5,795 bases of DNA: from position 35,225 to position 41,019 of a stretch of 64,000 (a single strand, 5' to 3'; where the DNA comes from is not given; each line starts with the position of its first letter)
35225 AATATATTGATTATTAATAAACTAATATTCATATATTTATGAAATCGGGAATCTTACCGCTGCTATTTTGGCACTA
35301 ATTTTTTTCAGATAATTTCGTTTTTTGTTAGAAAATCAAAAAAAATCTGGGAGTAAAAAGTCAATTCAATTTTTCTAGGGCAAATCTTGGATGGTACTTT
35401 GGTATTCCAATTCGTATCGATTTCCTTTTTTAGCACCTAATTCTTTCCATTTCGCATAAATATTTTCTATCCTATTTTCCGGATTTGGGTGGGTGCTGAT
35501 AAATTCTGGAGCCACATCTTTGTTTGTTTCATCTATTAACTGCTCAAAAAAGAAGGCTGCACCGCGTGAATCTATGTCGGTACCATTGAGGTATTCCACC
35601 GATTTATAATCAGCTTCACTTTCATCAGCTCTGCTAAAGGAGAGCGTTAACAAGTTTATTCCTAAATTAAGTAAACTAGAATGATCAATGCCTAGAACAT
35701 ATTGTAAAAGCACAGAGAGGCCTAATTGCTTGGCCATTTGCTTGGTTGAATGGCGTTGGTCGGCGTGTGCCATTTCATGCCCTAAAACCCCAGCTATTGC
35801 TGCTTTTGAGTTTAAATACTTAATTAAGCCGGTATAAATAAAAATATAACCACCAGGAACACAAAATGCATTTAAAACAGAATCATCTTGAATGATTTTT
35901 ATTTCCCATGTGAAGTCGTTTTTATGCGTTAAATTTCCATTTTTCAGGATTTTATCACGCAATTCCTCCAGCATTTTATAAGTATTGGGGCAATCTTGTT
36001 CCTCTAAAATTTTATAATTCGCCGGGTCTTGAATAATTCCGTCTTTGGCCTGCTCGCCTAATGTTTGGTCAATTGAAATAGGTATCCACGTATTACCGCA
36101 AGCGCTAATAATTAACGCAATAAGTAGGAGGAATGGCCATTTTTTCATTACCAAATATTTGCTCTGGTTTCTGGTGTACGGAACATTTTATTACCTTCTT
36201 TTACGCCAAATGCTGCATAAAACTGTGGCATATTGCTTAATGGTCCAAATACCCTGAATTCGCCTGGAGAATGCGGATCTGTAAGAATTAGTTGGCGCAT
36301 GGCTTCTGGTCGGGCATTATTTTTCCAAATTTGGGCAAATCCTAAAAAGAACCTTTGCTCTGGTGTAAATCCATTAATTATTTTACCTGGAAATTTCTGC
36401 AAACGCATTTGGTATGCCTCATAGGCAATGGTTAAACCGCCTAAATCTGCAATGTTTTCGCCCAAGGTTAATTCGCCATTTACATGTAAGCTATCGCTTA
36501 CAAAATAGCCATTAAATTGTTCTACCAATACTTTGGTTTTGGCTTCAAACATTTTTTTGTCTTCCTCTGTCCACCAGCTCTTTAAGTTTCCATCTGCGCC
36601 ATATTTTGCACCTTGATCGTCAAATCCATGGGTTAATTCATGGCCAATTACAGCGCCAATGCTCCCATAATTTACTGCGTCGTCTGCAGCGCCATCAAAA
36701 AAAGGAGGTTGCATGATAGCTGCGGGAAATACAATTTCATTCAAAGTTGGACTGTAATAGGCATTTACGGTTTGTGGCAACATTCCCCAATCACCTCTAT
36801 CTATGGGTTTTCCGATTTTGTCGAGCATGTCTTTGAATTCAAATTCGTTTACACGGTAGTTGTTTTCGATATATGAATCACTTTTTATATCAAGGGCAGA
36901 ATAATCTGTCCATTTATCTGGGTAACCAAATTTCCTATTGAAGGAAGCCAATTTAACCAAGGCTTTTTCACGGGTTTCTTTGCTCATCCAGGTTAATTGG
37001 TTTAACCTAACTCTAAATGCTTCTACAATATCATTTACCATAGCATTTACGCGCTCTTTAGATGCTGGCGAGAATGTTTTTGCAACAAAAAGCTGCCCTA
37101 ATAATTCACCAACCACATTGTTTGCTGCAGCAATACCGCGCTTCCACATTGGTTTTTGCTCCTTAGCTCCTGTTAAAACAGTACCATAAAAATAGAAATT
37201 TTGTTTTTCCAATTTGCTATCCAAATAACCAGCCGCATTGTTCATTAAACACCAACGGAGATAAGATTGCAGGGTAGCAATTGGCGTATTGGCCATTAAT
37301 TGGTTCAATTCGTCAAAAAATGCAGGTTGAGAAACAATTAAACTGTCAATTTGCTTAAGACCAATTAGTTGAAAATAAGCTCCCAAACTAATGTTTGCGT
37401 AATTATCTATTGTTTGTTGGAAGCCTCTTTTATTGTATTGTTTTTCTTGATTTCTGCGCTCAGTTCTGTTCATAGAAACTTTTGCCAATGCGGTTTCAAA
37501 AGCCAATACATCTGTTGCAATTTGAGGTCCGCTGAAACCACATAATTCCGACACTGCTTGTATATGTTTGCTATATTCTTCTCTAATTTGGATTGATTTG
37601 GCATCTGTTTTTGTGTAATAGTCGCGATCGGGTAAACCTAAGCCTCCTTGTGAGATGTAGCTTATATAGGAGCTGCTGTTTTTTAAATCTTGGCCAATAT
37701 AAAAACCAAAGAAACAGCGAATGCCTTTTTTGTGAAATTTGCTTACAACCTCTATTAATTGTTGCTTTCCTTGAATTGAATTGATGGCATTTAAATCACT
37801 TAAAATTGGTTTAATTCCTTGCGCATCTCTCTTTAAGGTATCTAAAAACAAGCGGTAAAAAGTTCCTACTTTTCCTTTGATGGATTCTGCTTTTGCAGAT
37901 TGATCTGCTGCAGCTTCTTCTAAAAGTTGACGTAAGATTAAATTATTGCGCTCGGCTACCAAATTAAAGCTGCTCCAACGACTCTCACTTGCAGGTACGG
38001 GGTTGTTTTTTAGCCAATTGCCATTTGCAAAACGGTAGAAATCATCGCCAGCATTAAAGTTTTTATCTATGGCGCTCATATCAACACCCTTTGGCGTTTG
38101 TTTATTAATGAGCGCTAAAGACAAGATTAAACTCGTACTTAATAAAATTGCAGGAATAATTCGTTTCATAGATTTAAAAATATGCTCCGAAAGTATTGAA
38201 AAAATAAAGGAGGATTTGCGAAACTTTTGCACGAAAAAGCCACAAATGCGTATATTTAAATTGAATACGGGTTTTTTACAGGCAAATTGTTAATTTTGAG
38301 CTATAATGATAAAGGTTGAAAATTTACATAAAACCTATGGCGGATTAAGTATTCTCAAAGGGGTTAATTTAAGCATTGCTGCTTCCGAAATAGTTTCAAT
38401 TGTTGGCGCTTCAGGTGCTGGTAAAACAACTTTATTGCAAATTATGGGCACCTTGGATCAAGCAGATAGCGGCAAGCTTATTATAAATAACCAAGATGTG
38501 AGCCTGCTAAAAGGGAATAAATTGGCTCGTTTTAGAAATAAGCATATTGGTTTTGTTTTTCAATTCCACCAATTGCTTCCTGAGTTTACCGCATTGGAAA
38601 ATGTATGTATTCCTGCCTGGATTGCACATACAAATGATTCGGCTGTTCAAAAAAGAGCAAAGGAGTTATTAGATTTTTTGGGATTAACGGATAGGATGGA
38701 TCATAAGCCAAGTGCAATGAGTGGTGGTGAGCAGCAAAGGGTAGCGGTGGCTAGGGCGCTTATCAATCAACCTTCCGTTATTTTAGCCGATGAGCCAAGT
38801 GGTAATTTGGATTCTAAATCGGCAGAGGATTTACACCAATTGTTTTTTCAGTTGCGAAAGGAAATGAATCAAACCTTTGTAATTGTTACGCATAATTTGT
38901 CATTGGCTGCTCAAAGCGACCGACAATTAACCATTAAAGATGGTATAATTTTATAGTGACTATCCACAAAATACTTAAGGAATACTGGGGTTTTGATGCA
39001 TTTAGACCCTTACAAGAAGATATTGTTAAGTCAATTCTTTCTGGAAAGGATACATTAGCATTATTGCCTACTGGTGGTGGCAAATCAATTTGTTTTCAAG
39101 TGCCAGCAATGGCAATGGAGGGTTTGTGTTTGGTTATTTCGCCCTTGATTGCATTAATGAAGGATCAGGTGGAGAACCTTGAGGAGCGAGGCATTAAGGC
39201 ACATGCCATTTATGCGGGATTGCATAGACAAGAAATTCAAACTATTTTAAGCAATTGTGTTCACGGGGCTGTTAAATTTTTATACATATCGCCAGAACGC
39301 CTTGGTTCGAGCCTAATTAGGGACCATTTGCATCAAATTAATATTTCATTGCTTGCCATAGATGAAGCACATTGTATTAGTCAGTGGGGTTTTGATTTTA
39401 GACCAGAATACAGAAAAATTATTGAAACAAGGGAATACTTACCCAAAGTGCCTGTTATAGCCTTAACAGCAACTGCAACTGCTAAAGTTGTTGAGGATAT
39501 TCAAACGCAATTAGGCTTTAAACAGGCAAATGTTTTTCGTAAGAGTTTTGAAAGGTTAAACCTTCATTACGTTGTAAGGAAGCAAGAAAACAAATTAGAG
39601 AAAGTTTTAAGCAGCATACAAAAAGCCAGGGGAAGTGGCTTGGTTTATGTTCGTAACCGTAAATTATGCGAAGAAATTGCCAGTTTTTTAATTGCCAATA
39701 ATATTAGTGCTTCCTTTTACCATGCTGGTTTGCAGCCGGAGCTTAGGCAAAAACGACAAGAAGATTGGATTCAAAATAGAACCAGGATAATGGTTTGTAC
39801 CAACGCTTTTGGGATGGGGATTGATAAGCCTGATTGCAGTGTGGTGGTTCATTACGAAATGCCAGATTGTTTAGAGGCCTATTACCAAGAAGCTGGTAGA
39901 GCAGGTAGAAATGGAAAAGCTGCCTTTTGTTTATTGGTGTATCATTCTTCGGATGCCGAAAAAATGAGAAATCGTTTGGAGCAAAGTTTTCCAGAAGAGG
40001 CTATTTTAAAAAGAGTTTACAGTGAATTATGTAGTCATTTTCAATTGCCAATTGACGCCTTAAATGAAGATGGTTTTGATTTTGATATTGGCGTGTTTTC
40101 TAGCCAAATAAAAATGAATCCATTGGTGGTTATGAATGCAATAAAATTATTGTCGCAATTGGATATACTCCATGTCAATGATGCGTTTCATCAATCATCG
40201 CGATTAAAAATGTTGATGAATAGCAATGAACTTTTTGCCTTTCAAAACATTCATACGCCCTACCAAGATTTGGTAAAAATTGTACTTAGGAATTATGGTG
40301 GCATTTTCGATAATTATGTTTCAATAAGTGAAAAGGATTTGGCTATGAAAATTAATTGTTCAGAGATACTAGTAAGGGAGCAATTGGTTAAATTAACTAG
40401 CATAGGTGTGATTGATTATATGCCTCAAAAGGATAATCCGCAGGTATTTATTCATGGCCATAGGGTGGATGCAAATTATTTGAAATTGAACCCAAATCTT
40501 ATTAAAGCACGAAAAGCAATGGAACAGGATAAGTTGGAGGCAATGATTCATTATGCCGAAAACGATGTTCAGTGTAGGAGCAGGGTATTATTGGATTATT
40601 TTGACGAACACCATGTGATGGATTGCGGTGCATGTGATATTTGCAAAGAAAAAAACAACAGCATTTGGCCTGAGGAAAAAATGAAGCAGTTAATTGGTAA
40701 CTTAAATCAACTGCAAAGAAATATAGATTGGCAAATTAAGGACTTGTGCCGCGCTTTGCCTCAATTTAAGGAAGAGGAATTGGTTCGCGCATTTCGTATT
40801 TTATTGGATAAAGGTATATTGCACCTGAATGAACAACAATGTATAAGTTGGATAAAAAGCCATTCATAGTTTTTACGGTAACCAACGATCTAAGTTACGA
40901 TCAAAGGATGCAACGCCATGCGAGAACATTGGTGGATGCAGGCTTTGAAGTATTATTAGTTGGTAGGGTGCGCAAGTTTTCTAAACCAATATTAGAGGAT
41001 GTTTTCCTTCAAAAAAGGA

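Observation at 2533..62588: Highly iterated palindrome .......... (consensus T-Y-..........-R-A) scattered through unrelated coding regions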

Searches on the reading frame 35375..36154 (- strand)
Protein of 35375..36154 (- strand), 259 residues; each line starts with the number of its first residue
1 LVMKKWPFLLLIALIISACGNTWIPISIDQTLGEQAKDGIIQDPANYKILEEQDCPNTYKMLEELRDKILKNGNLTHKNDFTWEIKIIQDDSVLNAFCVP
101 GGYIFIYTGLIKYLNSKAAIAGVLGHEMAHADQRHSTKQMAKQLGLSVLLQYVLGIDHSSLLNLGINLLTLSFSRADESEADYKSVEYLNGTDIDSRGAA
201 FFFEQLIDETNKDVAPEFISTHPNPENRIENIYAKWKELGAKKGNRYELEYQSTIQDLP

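Call 32: search_protein_families(library=pfam, proteins=[window:35375-36154:-], max_evalue=0.00001)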
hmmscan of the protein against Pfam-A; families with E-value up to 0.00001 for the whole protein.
window:35375-36154:- (259 aa): 1 family
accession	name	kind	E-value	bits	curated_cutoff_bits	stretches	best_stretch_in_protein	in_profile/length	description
PF01435.24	Peptidase_M48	-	5.8e-33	114.7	20.3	1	62-232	7-182/186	Peptidase family M48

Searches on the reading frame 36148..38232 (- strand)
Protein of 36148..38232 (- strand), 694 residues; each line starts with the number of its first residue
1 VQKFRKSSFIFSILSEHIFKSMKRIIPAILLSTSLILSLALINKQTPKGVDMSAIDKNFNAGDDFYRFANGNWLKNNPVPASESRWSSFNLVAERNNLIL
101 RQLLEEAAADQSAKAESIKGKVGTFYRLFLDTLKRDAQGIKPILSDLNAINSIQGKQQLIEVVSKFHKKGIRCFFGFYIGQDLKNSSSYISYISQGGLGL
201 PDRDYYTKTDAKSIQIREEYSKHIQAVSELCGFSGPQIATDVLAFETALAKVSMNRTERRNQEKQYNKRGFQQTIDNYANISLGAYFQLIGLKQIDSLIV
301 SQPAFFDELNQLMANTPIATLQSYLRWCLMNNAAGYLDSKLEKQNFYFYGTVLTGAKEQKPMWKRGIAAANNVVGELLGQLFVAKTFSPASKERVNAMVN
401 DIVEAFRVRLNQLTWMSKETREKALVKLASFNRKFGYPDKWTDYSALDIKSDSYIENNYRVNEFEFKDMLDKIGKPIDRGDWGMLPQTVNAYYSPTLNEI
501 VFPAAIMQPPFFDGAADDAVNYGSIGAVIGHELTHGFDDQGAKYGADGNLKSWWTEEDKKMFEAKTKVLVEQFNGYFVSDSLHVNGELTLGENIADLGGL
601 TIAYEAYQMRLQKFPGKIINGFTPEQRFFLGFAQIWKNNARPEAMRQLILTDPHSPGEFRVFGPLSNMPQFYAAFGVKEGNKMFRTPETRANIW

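Call 32: search_protein_families(library=pfam, proteins=[window:36148-38232:-], max_evalue=0.00001)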
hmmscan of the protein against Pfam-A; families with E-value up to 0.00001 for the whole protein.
window:36148-38232:- (694 aa): 2 families
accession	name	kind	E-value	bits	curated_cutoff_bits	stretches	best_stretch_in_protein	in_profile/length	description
PF05649.18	Peptidase_M13_N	-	3.1e-121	405.8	32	1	62-438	2-381/381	Peptidase family M13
PF01431.27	Peptidase_M13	-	2.4e-76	256.4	24.5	1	490-690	1-204/205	Peptidase family M13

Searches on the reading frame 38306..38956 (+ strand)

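Call 34: search_protein_families(library=pfam, proteins=[window:38306-38956:+], max_evalue=0.00001)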
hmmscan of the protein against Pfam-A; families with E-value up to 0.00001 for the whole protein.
window:38306-38956:+ (216 aa): 1 family
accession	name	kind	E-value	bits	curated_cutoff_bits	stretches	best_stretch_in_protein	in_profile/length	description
PF00005.33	ABC_tran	-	3.6e-34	118.8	25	1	17-165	1-136/137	ABC transporter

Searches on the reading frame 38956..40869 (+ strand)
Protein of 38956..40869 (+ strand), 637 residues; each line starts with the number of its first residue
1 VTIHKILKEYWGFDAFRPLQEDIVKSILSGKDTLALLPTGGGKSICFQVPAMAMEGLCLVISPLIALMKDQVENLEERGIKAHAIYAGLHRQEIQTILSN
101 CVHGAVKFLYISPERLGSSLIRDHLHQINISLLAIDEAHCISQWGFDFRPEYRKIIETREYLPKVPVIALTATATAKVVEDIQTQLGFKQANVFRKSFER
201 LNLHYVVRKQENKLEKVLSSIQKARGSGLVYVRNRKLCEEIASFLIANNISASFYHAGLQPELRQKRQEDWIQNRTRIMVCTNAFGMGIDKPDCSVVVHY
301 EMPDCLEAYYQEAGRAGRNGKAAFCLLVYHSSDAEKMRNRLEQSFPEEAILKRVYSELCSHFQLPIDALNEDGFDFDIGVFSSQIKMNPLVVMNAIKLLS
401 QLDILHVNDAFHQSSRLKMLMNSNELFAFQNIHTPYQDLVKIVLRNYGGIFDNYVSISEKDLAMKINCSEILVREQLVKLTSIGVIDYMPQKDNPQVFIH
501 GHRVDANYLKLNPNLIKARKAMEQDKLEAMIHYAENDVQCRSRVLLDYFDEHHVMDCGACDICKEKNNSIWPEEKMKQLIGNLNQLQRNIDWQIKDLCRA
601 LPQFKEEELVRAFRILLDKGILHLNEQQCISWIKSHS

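Call 34: search_protein_families(library=pfam, proteins=[window:38956-40869:+], max_evalue=0.00001)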
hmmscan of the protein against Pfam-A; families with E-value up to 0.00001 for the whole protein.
window:38956-40869:+ (637 aa): 3 families
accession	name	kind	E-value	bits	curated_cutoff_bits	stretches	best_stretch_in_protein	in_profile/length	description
PF00270.35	DEAD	-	9.4e-30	104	26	1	17-181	1-166/167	DEAD/DEAH box helicase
PF00271.37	Helicase_C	-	1.5e-22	80.3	23.5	1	213-320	5-110/110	Helicase conserved C-terminal domain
PF16124.10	RecQ_Zn_bind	-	9.7e-14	52.3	25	1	517-564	18-66/66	RecQ zinc-binding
